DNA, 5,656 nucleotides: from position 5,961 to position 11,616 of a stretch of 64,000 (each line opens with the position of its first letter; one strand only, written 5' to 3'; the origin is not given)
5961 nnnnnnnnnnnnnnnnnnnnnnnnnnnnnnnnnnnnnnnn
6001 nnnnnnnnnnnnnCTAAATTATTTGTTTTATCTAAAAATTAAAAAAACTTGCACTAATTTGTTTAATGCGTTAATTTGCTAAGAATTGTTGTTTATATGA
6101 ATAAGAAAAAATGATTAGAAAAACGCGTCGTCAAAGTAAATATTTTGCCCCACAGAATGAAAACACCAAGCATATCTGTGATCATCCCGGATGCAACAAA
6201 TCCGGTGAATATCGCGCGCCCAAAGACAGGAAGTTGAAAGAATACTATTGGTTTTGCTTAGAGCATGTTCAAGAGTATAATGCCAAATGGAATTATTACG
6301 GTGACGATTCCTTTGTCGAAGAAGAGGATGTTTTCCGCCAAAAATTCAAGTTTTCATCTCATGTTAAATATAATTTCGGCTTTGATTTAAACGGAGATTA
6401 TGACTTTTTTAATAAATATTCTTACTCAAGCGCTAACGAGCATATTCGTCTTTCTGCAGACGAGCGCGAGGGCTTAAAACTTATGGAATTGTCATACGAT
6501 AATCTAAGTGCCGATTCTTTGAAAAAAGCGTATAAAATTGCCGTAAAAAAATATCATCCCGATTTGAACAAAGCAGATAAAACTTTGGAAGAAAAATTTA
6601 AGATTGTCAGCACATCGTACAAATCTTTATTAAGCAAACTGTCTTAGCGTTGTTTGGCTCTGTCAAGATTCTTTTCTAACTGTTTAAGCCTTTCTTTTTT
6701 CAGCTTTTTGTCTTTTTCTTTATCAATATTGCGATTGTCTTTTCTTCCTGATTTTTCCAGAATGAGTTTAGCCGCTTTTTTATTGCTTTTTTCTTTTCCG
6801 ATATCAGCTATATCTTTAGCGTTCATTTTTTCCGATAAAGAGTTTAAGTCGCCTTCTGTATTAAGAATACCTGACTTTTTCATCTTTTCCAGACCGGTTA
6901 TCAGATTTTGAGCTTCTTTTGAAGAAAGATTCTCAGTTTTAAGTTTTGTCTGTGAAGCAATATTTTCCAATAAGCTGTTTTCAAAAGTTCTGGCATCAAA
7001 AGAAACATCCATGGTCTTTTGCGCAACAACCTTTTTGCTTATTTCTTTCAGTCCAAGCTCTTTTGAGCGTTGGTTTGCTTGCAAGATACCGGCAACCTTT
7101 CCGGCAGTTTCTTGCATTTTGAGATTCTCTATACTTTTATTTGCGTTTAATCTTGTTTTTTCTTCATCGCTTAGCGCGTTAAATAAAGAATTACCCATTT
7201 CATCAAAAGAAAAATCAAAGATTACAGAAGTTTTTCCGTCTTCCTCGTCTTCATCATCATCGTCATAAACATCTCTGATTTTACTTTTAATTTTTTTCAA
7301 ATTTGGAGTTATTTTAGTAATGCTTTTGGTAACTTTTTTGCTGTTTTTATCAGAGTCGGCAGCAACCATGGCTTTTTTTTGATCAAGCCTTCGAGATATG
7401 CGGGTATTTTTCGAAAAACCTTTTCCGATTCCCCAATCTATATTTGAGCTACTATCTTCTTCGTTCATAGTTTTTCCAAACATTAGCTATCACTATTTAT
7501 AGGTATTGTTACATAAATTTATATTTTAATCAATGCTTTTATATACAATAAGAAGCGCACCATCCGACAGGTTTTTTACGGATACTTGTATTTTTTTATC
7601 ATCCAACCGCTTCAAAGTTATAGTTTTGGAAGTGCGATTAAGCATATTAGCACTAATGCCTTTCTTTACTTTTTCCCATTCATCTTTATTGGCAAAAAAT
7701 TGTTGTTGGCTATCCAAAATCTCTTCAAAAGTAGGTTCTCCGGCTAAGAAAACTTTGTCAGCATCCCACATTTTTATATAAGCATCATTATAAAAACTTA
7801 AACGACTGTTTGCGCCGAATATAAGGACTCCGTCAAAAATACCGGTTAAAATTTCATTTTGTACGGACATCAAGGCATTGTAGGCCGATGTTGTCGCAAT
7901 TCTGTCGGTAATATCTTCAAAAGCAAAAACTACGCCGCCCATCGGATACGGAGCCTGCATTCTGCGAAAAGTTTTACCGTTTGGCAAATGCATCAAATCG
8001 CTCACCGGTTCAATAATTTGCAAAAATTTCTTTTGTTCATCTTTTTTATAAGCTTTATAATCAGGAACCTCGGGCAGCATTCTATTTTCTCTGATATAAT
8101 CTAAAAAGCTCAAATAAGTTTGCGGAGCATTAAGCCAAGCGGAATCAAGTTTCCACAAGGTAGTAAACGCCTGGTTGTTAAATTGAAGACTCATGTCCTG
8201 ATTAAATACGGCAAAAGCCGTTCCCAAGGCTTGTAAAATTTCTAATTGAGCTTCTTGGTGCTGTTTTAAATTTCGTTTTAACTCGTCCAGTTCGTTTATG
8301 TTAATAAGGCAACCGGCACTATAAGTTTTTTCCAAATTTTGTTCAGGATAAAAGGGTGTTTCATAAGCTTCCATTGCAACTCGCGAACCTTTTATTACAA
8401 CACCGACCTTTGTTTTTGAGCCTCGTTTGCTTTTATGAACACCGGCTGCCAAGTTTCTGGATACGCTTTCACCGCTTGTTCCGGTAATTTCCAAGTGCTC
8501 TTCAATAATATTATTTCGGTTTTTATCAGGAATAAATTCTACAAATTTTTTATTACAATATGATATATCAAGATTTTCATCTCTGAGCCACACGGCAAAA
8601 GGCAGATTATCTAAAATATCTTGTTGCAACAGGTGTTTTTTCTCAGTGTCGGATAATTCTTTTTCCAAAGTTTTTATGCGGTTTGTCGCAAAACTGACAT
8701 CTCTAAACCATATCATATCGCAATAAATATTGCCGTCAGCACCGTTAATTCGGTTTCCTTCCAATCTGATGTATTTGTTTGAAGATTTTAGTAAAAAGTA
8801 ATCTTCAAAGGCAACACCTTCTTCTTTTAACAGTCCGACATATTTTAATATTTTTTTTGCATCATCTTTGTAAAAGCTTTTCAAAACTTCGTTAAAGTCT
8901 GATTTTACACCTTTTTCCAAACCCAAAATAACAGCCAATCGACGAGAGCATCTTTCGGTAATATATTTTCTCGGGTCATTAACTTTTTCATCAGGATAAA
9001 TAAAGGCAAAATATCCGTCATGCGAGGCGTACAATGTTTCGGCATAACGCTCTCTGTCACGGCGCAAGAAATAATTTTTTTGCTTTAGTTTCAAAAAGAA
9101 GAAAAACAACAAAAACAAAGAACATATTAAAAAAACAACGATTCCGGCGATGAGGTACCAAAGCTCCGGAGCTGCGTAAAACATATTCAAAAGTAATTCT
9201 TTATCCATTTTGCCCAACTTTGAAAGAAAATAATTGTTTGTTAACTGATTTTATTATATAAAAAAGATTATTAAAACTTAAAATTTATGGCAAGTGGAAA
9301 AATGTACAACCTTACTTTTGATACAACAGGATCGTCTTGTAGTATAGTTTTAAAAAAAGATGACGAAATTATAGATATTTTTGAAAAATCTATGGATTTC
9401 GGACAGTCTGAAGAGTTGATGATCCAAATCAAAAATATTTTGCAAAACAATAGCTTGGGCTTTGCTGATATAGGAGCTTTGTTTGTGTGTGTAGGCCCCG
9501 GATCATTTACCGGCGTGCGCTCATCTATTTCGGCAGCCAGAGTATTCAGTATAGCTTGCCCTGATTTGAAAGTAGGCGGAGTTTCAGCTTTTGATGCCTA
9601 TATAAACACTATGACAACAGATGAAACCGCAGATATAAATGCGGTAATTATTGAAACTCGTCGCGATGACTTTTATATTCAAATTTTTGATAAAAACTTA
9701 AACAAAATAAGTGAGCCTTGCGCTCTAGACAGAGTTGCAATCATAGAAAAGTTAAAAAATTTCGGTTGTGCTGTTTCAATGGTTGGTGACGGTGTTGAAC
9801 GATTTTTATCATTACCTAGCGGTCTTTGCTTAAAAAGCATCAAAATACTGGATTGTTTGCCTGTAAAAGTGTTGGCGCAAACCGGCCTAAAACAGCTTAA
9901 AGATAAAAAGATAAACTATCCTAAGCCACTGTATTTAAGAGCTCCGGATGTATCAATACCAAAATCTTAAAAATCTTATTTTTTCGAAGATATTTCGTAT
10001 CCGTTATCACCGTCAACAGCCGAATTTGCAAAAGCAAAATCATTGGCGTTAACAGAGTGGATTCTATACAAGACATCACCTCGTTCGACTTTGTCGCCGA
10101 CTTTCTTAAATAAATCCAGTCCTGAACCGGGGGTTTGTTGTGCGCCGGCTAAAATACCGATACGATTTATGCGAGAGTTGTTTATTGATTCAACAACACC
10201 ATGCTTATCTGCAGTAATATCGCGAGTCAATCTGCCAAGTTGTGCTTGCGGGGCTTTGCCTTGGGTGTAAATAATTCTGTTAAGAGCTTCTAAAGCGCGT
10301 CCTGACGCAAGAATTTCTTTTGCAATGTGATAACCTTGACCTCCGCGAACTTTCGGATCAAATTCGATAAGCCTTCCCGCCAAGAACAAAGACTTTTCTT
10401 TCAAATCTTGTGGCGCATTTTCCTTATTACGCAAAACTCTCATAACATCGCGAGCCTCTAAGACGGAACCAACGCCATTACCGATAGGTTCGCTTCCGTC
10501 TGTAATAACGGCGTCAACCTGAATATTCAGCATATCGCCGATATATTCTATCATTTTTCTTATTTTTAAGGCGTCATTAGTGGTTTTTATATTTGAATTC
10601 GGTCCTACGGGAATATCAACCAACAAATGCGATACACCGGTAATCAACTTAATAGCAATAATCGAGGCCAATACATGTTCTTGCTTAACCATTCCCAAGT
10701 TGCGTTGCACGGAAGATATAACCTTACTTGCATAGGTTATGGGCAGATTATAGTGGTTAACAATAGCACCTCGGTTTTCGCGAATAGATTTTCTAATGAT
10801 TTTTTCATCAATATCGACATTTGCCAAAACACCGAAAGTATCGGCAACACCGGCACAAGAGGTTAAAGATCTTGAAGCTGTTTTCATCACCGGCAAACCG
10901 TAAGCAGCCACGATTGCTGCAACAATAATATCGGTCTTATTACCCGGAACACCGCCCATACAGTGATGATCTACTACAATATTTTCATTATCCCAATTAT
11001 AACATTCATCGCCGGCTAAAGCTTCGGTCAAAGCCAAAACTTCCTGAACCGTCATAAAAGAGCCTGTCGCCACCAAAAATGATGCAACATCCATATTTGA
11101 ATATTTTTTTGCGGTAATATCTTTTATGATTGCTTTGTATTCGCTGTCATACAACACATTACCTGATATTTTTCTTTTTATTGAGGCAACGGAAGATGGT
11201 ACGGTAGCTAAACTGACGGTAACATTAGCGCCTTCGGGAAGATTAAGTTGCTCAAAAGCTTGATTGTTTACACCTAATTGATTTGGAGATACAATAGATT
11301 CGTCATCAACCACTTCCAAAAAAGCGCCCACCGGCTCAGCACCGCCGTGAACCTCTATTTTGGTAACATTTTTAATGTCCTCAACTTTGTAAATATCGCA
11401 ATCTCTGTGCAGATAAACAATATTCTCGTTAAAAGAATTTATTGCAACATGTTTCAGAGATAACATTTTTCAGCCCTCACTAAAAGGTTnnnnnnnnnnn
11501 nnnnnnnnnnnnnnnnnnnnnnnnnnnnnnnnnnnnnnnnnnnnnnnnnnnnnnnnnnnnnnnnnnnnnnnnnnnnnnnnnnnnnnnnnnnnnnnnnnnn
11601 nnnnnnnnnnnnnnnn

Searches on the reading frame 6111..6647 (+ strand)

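Call 83: search_protein_families(library=pfam, proteins=[window:6111-6647:+], max_evalue=0.00001)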
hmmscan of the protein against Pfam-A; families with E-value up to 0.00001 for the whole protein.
window:6111-6647:+ (178 aa): 1 family
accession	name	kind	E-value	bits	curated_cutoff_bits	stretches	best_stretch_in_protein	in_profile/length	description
PF00226.36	DnaJ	-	1.3e-09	38.5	27.8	1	131-173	11-53/63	DnaJ domain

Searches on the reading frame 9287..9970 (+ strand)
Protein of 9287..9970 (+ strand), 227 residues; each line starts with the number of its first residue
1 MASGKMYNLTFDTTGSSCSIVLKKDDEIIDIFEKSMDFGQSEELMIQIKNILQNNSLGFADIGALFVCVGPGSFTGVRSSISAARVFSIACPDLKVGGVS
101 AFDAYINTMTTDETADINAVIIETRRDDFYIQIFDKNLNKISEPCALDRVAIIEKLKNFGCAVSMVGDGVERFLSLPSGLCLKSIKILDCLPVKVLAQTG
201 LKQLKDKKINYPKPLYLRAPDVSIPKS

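Call 54: search_protein_families(library=pfam, proteins=[window:9287-9970:+], max_evalue=0.00001)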
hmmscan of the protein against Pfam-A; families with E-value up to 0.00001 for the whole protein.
window:9287-9970:+ (227 aa): 1 family
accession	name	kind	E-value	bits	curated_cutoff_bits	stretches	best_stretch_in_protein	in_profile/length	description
PF00814.31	TsaD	-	4.5e-10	40.1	24.8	1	41-158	30-152/264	tRNA N6-adenosine threonylcarbamoyltransferase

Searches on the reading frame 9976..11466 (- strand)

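Call 54: search_protein_families(library=pfam, proteins=[window:9976-11466:-], max_evalue=0.00001)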
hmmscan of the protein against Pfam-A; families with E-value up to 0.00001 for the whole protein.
window:9976-11466:- (496 aa): 3 families
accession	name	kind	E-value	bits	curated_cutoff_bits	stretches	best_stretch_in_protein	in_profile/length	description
PF07831.19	PYNP_C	-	5.9e-09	35.9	27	1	424-480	1-64/75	Pyrimidine nucleoside phosphorylase C-terminal domain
PF00591.27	Glycos_transf_3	-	2.9e-07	30.8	27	1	163-391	3-252/253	Glycosyl transferase family, a/b domain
PF02885.22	Glycos_trans_3N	-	4.2e-07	30.1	26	1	96-150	4-59/63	Glycosyl transferase family, helical bundle domain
